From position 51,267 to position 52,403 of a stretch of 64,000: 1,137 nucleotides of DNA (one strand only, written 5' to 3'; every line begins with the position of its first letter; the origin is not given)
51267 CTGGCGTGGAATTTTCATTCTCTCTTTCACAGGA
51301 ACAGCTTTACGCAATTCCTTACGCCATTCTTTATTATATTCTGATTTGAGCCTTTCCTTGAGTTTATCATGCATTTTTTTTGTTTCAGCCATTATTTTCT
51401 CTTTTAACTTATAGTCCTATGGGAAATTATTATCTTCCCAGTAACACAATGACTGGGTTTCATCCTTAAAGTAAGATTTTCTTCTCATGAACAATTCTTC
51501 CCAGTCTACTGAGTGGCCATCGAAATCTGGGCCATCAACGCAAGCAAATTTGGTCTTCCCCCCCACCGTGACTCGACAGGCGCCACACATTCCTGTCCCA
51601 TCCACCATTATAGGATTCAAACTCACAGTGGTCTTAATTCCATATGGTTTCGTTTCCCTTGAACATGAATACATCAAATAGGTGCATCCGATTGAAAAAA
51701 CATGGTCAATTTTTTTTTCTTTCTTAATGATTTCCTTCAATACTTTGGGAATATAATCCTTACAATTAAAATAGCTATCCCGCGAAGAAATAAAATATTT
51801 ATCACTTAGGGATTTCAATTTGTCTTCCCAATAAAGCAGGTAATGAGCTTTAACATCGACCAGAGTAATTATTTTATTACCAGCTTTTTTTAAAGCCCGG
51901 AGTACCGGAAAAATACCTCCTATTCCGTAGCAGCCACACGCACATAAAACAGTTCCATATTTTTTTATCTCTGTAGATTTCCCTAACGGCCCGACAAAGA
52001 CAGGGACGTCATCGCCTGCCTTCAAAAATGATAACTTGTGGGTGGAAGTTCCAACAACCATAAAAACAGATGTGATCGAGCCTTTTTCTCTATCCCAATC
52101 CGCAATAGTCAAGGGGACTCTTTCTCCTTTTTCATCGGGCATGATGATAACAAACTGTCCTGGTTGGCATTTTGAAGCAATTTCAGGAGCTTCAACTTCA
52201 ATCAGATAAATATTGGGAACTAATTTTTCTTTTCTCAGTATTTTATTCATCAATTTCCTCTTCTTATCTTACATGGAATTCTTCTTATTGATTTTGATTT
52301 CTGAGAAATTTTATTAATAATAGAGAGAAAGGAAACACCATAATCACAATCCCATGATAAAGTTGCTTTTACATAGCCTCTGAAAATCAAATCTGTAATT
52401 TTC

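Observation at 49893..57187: Translationally coupled nuoE-nuoF-nuoG-like-nfnA-nfnB operon: candidate five-subunit electron-bifurcating complex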

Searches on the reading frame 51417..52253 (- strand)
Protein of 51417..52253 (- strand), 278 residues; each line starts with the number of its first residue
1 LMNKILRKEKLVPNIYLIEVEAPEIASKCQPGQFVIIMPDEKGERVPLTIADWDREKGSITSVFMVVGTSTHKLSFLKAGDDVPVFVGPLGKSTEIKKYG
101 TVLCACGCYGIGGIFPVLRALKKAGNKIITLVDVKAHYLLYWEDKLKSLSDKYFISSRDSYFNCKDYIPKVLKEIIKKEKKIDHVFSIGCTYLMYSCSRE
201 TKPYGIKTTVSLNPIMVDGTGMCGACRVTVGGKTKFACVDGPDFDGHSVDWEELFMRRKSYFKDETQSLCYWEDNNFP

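Call 3: search_protein_families(library=pfam, proteins=[window:51417-52253:-])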
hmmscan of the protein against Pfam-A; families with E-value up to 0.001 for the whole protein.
window:51417-52253:- (278 aa): 1 family
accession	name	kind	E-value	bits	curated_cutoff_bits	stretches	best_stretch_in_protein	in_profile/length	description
PF10418.14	DHODB_Fe-S_bind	-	4.6e-13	49.1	23.9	1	213-250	1-41/41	Iron-sulfur cluster binding domain of dihydroorotate dehydrogenase B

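Call 4: search_protein_families(library=ncbifam, proteins=[window:51417-52253:-])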
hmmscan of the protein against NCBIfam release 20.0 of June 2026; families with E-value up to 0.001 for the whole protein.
window:51417-52253:- (278 aa): 12 families
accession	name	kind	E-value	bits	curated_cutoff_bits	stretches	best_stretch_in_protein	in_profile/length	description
NF004862.0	PRK06222.1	subfamily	1.6e-108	362.5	220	1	2-273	1-272/281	sulfide/dihydroorotate dehydrogenase-like FAD/NAD-binding protein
NF009414.0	PRK12778.1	equivalog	5.2e-99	332.5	1103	1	2-270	1-269/752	bifunctional dihydroorotate dehydrogenase B NAD binding subunit/NADPH-dependent glutamate synthase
NF009413.0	PRK12775.1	equivalog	3.9e-81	273.2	1895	1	2-267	1-266/1006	putative trifunctional 2-polyprenylphenol hydroxylase/glutamate synthase subunit beta/ferritin domain-containing protein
NF009415.0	PRK12779.1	equivalog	6.1e-60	203.1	1519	1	2-268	650-937/944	putative bifunctional glutamate synthase subunit beta/2-polyprenylphenol hydroxylase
NF000798.0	PRK00054.1-3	equivalog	2.9e-24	86.1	219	1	2-249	7-242/244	dihydroorotate dehydrogenase electron transfer subunit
NF000796.0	PRK00054.1-1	equivalog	4.6e-24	85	224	1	27-253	27-239/254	dihydroorotate dehydrogenase electron transfer subunit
NF000799.0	PRK00054.1-4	equivalog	2e-20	72.9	314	1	5-247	9-254/258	dihydroorotate dehydrogenase electron transfer subunit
NF000797.0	PRK00054.1-2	equivalog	8.6e-20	71.1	270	1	4-246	18-262/267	dihydroorotate dehydrogenase electron transfer subunit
NF004470.0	PRK05802.1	equivalog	5.1e-18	65.2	313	1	3-234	68-309/330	sulfide/dihydroorotate dehydrogenase-like FAD/NAD-binding protein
NF006220.0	PRK08345.1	subfamily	1.8e-08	34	395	1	6-245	16-283/294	cytochrome-c3 hydrogenase subunit gamma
NF040835.1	sulfhyd_HydG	equivalog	9e-08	31.7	650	1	14-101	33-120/292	NADPH-dependent hydrogenase/sulfhydrogenase 1 subunit gamma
NF040830.1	sulfhyd_ShyC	equivalog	0.00019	20.7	600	0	28-245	38-277/288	NAD(P)-dependent hydrogenase/sulfhydrogenase 2 subunit gamma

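Call 26: search_solved_structures(query=window:51417-52253:-, show_alignments=2, max_evalue=1e-10)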
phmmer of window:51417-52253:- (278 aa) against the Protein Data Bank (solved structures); distinct sequences matched with E-value up to 1e-10: 5.
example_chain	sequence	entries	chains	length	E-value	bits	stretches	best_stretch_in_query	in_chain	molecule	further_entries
5jca_S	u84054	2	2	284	2.8e-87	295.7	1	1-273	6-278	NADH-dependent Ferredoxin:NADP Oxidoreductase (NfnI) subunit beta | NADH-dependent Ferredoxin:NADP Oxidoreductase subunit beta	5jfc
4ylf_A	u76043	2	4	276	9.7e-70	238.1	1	2-265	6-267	Dihydroorotate dehydrogenase B (NAD(+)), electron transfer subunit homolog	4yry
5vj7_B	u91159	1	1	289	8.7e-53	182.5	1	2-269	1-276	Ferredoxin-NADP(+) reductase subunit alpha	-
1ep1_B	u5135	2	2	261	9.8e-12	47.8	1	7-247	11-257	DIHYDROOROTATE DEHYDROGENASE B (PYRK SUBUNIT)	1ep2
1ep3_B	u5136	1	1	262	9.9e-12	47.8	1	7-247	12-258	DIHYDROOROTATE DEHYDROGENASE B (PYRK SUBUNIT)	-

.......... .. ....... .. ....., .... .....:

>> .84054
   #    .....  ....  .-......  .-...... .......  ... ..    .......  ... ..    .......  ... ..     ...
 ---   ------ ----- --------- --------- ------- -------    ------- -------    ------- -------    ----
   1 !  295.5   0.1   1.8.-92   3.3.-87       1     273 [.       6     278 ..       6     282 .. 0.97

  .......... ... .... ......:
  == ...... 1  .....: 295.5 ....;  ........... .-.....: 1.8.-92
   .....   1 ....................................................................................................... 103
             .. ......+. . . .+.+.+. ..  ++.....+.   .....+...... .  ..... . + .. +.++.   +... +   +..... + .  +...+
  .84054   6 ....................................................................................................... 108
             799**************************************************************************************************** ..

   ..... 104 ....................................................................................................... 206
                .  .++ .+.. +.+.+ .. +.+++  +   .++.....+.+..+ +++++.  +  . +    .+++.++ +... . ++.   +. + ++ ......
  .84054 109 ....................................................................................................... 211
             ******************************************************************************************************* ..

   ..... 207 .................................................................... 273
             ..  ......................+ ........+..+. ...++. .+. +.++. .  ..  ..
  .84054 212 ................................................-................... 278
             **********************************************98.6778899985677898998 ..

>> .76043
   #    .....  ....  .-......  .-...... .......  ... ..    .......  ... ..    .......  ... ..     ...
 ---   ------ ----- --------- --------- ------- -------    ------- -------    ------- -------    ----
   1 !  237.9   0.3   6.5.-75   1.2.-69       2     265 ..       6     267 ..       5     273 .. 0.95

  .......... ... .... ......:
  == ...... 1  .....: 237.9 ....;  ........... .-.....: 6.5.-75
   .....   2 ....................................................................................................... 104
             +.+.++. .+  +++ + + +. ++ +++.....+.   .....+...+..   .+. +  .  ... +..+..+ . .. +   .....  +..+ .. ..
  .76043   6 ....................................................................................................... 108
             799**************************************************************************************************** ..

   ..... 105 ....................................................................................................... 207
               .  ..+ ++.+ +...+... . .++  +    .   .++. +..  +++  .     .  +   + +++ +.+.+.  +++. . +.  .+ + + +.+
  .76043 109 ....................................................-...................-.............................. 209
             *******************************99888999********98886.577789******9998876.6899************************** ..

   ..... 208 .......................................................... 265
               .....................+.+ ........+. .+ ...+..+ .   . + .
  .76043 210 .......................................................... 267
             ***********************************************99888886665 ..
